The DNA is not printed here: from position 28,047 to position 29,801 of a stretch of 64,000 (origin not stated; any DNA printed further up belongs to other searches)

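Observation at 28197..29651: Orphan soluble FlhA/SctV cytoplasmic-domain protein lacking the membrane export gate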

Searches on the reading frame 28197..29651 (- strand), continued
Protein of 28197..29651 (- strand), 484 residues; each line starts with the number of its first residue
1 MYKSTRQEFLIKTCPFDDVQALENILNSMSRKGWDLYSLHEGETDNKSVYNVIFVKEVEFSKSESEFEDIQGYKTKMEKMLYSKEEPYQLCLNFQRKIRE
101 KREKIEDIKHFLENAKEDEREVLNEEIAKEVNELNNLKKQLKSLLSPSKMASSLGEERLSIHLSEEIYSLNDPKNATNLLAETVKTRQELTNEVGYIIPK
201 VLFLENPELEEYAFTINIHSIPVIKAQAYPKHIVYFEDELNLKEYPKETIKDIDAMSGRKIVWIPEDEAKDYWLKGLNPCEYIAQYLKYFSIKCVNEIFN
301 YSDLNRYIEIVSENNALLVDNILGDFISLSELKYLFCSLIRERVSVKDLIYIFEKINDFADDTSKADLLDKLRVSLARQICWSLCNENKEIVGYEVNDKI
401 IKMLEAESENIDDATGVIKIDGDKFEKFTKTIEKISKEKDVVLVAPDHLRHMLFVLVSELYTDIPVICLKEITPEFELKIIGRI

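Call 34: fold_search(model_id=the predicted structure, library=pdb)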
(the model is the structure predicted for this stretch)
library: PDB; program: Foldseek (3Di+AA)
matches with E <= 10: 666; with E <= 0.001: 63
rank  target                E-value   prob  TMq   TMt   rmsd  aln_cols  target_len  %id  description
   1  6ch2_C                5.8e-19  1.00  0.49  0.68   6.4       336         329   18  Crystal structure of the cytoplasmic domain of FlhA and FliT-FliD complex (released 2018-05-16)
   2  6ch3_A                9.0e-19  1.00  0.48  0.68   6.6       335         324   17  Crystal structure of the cytoplasmic domain of FlhA and FliS-FliC complex (released 2018-05-16)
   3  6ch2_A                1.4e-18  1.00  0.51  0.71   6.5       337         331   18  Crystal structure of the cytoplasmic domain of FlhA and FliT-FliD complex (released 2018-05-16)
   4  6ch1                  1.4e-18  1.00  0.50  0.70   6.9       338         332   18  Crystal structure of the cytoplasmic domain of FlhA in monomeric form (released 2018-05-16)
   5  4a5p_B                2.0e-18  1.00  0.42  0.61   7.6       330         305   17  Structure of the Shigella flexneri MxiA protein (released 2012-11-14)
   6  6ai0_A                2.2e-18  1.00  0.48  0.67   7.6       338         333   17  Structure of the 328-692 fragment of FlhA (orthorhombic form) (released 2019-03-20)
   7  7alw_A                2.8e-18  1.00  0.47  0.64   7.5       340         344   16  Nonameric cytoplasmic domain of SctV from Yersinia enterocolitica (released 2021-06-02)
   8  6wa6_B                5.2e-18  1.00  0.46  0.62   8.4       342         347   23  Structure of the Chlamydia pneumoniae CdsV protein (released 2020-09-30)
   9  6wa6_D                7.7e-18  1.00  0.46  0.63   8.6       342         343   23  Structure of the Chlamydia pneumoniae CdsV protein (released 2020-09-30)
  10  7ctn_A                8.5e-18  1.00  0.46  0.62   8.3       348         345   17  Structure of the 328-692 fragment of FlhA (E351A/D356A) (released 2021-04-28)
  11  6wa6_C                1.0e-17  1.00  0.47  0.64   7.9       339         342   23  Structure of the Chlamydia pneumoniae CdsV protein (released 2020-09-30)
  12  7qij_GA               1.3e-17  1.00  0.46  0.63   7.9       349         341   19  Complex of the Yersinia enterocolitica Type III secretion export gate YscV with substrate:chaperone complex YscX:YscY (released 2022-06-01)
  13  6ai2_A                1.7e-17  1.00  0.48  0.65   7.0       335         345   17  Structure of the 328-692 fragment of FlhA (F459A) (released 2019-03-20)
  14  6wa9_H                1.7e-17  1.00  0.48  0.65   7.5       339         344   23  Structure of the Chlamydia pneumoniae CdsV and CdsO protein complex (released 2020-09-30)
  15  7qij_FA               1.7e-17  1.00  0.44  0.61   8.2       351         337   16  Complex of the Yersinia enterocolitica Type III secretion export gate YscV with substrate:chaperone complex YscX:YscY (released 2022-06-01)
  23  6wa6_F                3.8e-17  1.00  0.48  0.65   7.7       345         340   23  Structure of the Chlamydia pneumoniae CdsV protein (released 2020-09-30)
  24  6wa6_G                4.0e-17  1.00  0.46  0.62   8.2       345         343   22  Structure of the Chlamydia pneumoniae CdsV protein (released 2020-09-30)
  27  6wa6_I                5.0e-17  1.00  0.46  0.63   8.2       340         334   23  Structure of the Chlamydia pneumoniae CdsV protein (released 2020-09-30)
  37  3mix                  1.0e-16  1.00  0.42  0.61   8.4       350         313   18  Crystal structure of the cytosolic domain of B. subtilis FlhA (released 2010-06-23)
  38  6wa6_A                1.1e-16  1.00  0.46  0.61   8.7       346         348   23  Structure of the Chlamydia pneumoniae CdsV protein (released 2020-09-30)
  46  4a5p_A                2.3e-16  1.00  0.40  0.61   7.4       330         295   16  Structure of the Shigella flexneri MxiA protein (released 2012-11-14)
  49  4a5p_C                3.2e-16  1.00  0.41  0.61   7.5       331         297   16  Structure of the Shigella flexneri MxiA protein (released 2012-11-14)
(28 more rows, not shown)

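Call 40: list_cluster_members(proteins=[P0151, P0238, P0257, P0269, P0195, P0149, P0183, P0241, P0250, P0213])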
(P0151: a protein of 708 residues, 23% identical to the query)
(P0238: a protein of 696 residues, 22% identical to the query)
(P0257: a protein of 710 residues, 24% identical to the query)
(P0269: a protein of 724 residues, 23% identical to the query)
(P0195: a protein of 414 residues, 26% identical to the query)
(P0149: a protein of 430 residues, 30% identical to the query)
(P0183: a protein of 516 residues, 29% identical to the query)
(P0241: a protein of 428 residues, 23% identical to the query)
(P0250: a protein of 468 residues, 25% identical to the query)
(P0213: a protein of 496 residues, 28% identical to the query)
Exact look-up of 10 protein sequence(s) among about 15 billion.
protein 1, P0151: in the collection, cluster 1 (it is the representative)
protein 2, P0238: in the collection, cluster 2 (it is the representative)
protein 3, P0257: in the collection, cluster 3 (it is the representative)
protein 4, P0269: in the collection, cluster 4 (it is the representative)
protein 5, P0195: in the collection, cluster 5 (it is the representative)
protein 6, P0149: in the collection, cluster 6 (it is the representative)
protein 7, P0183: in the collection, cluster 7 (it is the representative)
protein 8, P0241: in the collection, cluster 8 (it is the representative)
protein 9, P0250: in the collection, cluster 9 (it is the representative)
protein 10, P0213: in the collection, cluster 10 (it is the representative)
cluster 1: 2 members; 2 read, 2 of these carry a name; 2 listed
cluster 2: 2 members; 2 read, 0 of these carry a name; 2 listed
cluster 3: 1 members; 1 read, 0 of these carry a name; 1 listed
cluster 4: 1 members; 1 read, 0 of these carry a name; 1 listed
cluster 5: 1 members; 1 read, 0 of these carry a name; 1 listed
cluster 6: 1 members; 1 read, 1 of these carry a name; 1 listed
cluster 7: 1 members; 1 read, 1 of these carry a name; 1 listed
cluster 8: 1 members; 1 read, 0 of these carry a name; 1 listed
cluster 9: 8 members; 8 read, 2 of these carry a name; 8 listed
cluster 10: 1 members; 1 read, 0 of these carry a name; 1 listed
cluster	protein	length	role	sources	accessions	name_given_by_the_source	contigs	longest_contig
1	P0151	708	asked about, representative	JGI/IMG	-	flagellar biosynthesis protein FlhA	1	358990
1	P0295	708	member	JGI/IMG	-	flagellar biosynthesis protein FlhA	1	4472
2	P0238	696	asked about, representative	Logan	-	-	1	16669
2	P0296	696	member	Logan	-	-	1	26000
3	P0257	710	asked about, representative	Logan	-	-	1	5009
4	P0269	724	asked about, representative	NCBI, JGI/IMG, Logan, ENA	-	-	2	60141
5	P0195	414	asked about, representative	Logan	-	-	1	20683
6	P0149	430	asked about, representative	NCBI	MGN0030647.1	MAG: FHIPEP family type III secretion protein [Candidatus Gastranaerophilaceae bacterium]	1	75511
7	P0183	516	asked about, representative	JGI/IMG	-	flagellar biosynthesis protein FlhA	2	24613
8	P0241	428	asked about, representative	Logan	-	-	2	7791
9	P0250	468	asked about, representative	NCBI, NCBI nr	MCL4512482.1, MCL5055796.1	MAG: flagellar biosynthesis protein FlhA [Candidatus Eremiobacteraeota bacterium] | flagellar biosynthesis protein FlhA [Candidatus Eremiobacteraeota bacterium]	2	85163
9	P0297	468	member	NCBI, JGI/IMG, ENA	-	flagellar biosynthesis protein FlhA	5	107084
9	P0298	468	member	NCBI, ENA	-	-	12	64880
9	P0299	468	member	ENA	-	-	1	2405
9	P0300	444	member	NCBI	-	-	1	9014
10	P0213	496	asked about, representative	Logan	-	-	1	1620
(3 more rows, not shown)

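Call 41: find_homologous_proteins(query=P0151, max_evalue=1e-30)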
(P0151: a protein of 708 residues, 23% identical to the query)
Query P0151 (708 aa): 7957 proteins with E <= 1e-30 among 8000 candidates; the best 120 are listed.
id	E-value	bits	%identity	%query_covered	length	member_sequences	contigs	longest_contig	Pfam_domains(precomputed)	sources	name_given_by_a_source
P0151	0.0e+0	1542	100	100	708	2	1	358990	PF00771.26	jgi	jgi:flagellar biosynthesis protein FlhA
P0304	0.0e+0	1414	92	100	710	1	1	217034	PF00771.26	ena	-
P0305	0.0e+0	1201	77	99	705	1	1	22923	PF00771.26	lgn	-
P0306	0.0e+0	1194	74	100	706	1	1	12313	PF00771.26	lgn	-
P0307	0.0e+0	1191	75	98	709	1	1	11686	PF00771.26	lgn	-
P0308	0.0e+0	1188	75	98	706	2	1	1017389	PF00771.26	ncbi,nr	ncbi:MAG: flagellar biosynthesis protein FlhA [Cyanobacteria bacterium]|nr:flagellar biosynthesis pr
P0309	0.0e+0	1179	75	98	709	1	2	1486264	PF00771.26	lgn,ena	-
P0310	0.0e+0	1179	74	100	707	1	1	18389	PF00771.26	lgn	-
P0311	0.0e+0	1176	74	100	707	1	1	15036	PF00771.26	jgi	jgi:flagellar biosynthesis protein FlhA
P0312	0.0e+0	1174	75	100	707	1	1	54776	PF00771.26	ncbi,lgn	-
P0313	0.0e+0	1173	74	100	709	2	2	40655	PF00771.26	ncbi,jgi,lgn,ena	jgi:flagellar biosynthesis protein FlhA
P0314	0.0e+0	1171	76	98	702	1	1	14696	PF00771.26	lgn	-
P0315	0.0e+0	1169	75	99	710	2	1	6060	PF00771.26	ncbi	-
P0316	0.0e+0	1167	73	100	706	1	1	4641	PF00771.26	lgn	-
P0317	0.0e+0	1162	74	100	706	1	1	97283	PF00771.26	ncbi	-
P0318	0.0e+0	1157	74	98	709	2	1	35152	PF00771.26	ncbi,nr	ncbi:MAG: flagellar biosynthesis protein FlhA [Vampirovibrionales bacterium]|nr:flagellar biosynthes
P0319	0.0e+0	1155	73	100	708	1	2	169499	PF00771.26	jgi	jgi:flagellar biosynthesis protein FlhA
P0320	0.0e+0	1154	73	100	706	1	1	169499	PF00771.26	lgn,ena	-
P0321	0.0e+0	1154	72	100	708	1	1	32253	PF00771.26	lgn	-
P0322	0.0e+0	1151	73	99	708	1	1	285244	PF00771.26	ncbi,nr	ncbi:MAG: flagellar biosynthesis protein FlhA [Candidatus Melainabacteria bacterium]|nr:flagellar bi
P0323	0.0e+0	1150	73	98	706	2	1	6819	PF00771.26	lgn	-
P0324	0.0e+0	1146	73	100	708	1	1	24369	PF00771.26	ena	-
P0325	0.0e+0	1146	73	99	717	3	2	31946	PF00771.26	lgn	-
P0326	0.0e+0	1144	74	99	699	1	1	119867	PF00771.26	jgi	-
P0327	0.0e+0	1142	73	99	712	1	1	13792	PF00771.26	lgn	-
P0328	0.0e+0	1140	74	99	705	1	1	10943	PF00771.26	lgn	-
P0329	0.0e+0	1140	73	98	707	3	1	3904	PF00771.26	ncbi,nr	ncbi:MAG: flagellar biosynthesis protein FlhA [Vampirovibrionales bacterium]|nr:flagellar biosynthes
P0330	0.0e+0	1139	71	100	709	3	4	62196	PF00771.26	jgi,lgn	jgi:flagellar biosynthesis protein FlhA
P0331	0.0e+0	1138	73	99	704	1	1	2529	PF00771.26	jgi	jgi:flagellar biosynthesis protein FlhA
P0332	0.0e+0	1137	72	100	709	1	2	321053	PF00771.26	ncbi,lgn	-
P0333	0.0e+0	1137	73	97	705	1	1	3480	PF00771.26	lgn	-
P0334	0.0e+0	1136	72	98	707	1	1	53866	PF00771.26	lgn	-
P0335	0.0e+0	1134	71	100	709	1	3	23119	PF00771.26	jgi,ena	jgi:flagellar biosynthesis protein FlhA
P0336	0.0e+0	1133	72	100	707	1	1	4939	PF00771.26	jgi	jgi:flagellar biosynthesis protein FlhA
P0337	0.0e+0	1131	72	100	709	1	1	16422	PF00771.26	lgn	-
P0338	0.0e+0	1130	72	99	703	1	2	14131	PF00771.26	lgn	-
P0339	0.0e+0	1129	72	100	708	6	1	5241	PF00771.26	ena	-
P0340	0.0e+0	1129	72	99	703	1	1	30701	PF00771.26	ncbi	-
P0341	0.0e+0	1128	70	100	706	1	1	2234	PF00771.26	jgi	jgi:flagellar biosynthesis protein FlhA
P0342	0.0e+0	1126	72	98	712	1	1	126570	PF00771.26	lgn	-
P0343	0.0e+0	1125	70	100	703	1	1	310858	PF00771.26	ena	-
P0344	0.0e+0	1123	72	98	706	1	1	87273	PF00771.26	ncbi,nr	ncbi:MAG: flagellar biosynthesis protein FlhA [Vampirovibrionales bacterium]|nr:flagellar biosynthes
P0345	0.0e+0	1123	71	100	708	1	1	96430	PF00771.26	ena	-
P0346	0.0e+0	1123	73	98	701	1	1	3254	PF00771.26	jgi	jgi:flagellar biosynthesis protein FlhA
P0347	0.0e+0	1123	72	99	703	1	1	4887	PF00771.26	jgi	jgi:flagellar biosynthesis protein FlhA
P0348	0.0e+0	1123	71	100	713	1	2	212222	PF00771.26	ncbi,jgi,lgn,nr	ncbi:MAG: hypothetical protein K0Q50_2348 [Vampirovibrio sp.]|jgi:flagellar biosynthesis protein Flh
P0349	0.0e+0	1123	72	98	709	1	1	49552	PF00771.26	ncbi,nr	ncbi:MAG: flagellar biosynthesis protein FlhA [Vampirovibrio sp.]|nr:flagellar biosynthesis protein 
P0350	0.0e+0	1122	71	100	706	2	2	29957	PF00771.26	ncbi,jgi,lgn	ncbi:MAG TPA: flagellar biosynthesis protein FlhA [Coleofasciculaceae cyanobacterium]|jgi:flagellar 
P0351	0.0e+0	1122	72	99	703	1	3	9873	PF00771.26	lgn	-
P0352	0.0e+0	1121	72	100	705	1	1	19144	PF00771.26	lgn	-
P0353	0.0e+0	1120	71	99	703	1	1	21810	PF00771.26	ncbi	-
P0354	0.0e+0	1119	72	99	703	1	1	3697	PF00771.26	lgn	-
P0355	0.0e+0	1119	72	98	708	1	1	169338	PF00771.26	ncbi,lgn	-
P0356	0.0e+0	1119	72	99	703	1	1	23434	PF00771.26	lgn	-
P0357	0.0e+0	1117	71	100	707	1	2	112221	PF00771.26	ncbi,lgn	ncbi:MAG: flagellar biosynthesis protein FlhA [Candidatus Melainabacteria bacterium]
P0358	0.0e+0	1116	72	99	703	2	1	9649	PF00771.26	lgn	-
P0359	0.0e+0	1116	71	100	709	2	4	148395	PF00771.26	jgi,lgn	jgi:flagellar biosynthesis protein FlhA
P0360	0.0e+0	1112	71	98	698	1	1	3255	PF00771.26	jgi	jgi:flagellar biosynthesis protein FlhA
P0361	0.0e+0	1110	71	100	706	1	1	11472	PF00771.26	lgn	-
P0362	0.0e+0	1110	69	100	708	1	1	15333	PF00771.26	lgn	-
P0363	0.0e+0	1108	72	99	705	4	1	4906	PF00771.26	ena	-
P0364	0.0e+0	1108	70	100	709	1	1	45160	PF00771.26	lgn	-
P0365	0.0e+0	1107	71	99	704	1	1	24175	PF00771.26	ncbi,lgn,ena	-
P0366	0.0e+0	1105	71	97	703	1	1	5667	PF00771.26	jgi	jgi:flagellar biosynthesis protein FlhA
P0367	0.0e+0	1103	69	100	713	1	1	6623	PF00771.26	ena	-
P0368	0.0e+0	1103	69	100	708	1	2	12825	PF00771.26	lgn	-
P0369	0.0e+0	1102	71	99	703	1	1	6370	PF00771.26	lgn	-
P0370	0.0e+0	1102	71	99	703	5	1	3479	PF00771.26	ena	-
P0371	0.0e+0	1101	69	100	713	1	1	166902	PF00771.26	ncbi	-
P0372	0.0e+0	1100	69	100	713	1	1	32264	PF00771.26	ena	-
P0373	0.0e+0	1100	69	100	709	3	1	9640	PF00771.26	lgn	-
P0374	0.0e+0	1098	70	99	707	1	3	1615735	PF00771.26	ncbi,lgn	-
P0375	0.0e+0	1098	70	98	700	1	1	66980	PF00771.26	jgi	jgi:flagellar biosynthesis protein FlhA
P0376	0.0e+0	1097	70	100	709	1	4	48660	PF00771.26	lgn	-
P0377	0.0e+0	1097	69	98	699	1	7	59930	PF00771.26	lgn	-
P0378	0.0e+0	1092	70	98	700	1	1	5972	PF00771.26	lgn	-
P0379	0.0e+0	1092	72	98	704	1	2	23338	PF00771.26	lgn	-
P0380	0.0e+0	1091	69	97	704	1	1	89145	PF00771.26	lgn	-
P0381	0.0e+0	1091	69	100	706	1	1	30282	PF00771.26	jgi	jgi:flagellar biosynthesis protein FlhA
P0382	0.0e+0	1091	69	97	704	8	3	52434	PF00771.26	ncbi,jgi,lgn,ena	jgi:flagellar biosynthesis protein FlhA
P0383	0.0e+0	1088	69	99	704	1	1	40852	PF00771.26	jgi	jgi:flagellar biosynthesis protein FlhA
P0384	0.0e+0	1087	68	100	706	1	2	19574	PF00771.26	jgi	jgi:flagellar biosynthesis protein FlhA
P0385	0.0e+0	1086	69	97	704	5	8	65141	PF00771.26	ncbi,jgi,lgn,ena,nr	ncbi:MAG: flagellar biosynthesis protein FlhA [Candidatus Melainabacteria bacterium]|jgi:flagellar b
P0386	0.0e+0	1086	70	97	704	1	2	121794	PF00771.26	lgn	-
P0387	0.0e+0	1085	69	100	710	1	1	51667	PF00771.26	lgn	-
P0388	0.0e+0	1085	73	94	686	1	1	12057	PF00771.26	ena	-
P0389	0.0e+0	1084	68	100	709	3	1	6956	PF00771.26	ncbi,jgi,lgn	jgi:flagellar biosynthesis protein FlhA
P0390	0.0e+0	1084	69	100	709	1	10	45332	PF00771.26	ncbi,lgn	-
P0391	0.0e+0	1083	68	100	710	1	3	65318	PF00771.26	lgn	-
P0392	0.0e+0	1083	69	97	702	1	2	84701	PF00771.26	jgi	jgi:flagellar biosynthesis protein FlhA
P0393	0.0e+0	1082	69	98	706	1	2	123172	PF00771.26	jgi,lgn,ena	-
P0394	0.0e+0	1082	68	100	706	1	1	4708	PF00771.26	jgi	jgi:flagellar biosynthesis protein FlhA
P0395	0.0e+0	1082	69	100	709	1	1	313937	PF00771.26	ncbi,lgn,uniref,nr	ncbi:flagellar biosynthesis protein FlhA [Vampirovibrio chlorellavorus]|uniref:flagellar biosynthesi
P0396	0.0e+0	1082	68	100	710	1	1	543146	PF00771.26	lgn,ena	-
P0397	0.0e+0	1082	69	100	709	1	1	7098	PF00771.26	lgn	-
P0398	0.0e+0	1082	69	97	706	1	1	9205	PF00771.26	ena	-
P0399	0.0e+0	1081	69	100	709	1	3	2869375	PF00771.26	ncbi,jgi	jgi:flagellar biosynthesis protein FlhA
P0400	0.0e+0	1079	68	100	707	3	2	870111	PF00771.26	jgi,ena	-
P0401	0.0e+0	1079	68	100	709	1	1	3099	PF00771.26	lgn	-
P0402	0.0e+0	1079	69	97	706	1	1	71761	PF00771.26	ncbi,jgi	jgi:flagellar biosynthesis protein FlhA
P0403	0.0e+0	1079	68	100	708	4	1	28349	PF00771.26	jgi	jgi:flagellar biosynthesis protein FlhA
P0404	0.0e+0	1079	69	100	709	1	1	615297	PF00771.26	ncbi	-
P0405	0.0e+0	1079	69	97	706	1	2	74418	PF00771.26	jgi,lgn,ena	-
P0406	0.0e+0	1078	68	97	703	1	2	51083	PF00771.26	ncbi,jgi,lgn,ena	jgi:flagellar biosynthesis protein FlhA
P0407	0.0e+0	1078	69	97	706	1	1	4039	PF00771.26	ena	-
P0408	0.0e+0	1078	69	97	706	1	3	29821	PF00771.26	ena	-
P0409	0.0e+0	1077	69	97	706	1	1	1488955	PF00771.26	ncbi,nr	ncbi:MAG: FHIPEP family type III secretion protein [Vampirovibrio sp.]|nr:FHIPEP family type III sec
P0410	0.0e+0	1077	67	98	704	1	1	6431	PF00771.26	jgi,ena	-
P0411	0.0e+0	1077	68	100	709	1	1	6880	PF00771.26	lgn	-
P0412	0.0e+0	1077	69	100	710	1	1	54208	PF00771.26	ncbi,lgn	ncbi:MAG: flagellar biosynthesis protein FlhA [Cyanobacteria bacterium P01_H01_bin.74]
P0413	0.0e+0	1077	69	97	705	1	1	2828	PF00771.26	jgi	jgi:flagellar biosynthesis protein FlhA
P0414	0.0e+0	1075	70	100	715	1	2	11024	PF00771.26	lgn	-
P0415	0.0e+0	1074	67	100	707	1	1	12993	PF00771.26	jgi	-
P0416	0.0e+0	1074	68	100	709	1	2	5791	PF00771.26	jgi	jgi:flagellar biosynthesis protein FlhA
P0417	0.0e+0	1070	68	99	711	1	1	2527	PF00771.26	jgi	jgi:flagellar biosynthesis protein FlhA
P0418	0.0e+0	1070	68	100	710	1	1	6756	PF00771.26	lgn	-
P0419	0.0e+0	1069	68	100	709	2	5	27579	PF00771.26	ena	-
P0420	0.0e+0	1067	68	98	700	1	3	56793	PF00771.26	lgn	-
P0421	0.0e+0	1066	69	98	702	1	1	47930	PF00771.26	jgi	jgi:flagellar biosynthesis protein FlhA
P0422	0.0e+0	1064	69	97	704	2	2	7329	PF00771.26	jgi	jgi:flagellar biosynthesis protein FlhA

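Call 46: list_cluster_members(proteins=[P0154, P0158, P0160, P0171, P0174, P0175, P0180, P0189, P0194, P0198])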
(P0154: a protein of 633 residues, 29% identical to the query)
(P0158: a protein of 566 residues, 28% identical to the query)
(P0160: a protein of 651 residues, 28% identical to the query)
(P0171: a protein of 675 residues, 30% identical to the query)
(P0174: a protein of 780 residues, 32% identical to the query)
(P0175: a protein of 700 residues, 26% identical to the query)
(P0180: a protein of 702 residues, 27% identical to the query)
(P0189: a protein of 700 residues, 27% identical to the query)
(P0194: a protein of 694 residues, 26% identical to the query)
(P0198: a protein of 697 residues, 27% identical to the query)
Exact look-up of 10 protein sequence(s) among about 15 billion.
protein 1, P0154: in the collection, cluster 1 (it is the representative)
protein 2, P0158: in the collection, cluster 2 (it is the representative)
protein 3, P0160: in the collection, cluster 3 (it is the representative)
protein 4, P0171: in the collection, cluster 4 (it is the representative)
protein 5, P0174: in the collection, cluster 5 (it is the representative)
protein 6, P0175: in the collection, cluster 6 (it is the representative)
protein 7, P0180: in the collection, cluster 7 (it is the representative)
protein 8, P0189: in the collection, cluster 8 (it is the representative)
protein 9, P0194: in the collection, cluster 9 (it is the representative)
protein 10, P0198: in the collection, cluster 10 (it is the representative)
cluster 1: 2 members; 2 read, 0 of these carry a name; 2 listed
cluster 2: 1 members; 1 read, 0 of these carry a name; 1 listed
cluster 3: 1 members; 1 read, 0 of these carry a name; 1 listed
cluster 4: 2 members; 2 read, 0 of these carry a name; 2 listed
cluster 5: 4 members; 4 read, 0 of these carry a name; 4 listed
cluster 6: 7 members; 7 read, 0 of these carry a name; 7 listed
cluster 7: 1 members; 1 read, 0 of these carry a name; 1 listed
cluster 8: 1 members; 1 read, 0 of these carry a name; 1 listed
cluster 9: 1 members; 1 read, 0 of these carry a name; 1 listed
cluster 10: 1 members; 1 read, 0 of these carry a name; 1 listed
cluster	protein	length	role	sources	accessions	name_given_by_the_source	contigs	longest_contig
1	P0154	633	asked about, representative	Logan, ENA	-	-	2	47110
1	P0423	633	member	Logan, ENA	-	-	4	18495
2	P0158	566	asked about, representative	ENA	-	-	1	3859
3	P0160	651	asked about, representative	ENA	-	-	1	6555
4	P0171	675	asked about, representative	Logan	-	-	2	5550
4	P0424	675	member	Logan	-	-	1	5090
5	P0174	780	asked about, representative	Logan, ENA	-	-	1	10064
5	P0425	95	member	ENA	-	-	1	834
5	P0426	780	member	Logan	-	-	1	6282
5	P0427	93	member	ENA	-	-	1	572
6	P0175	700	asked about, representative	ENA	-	-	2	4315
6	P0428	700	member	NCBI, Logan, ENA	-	-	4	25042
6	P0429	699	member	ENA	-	-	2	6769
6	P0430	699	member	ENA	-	-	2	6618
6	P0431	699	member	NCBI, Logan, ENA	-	-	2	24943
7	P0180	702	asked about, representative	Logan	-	-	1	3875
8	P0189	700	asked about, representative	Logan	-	-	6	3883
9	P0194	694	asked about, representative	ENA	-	-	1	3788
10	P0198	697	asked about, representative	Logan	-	-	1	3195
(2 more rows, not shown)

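Call 48: find_related_loci(query=A1, collection=viral_contigs, flank=5000)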
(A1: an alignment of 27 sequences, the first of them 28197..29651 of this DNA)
Query A1 (484 aa) in viral_contigs; peptide patterns used: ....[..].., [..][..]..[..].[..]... (x = any residue, [..] = any of these).
263 stretches matched a pattern, but none encodes a relative of the query by tblastn (E <= 1e-3).
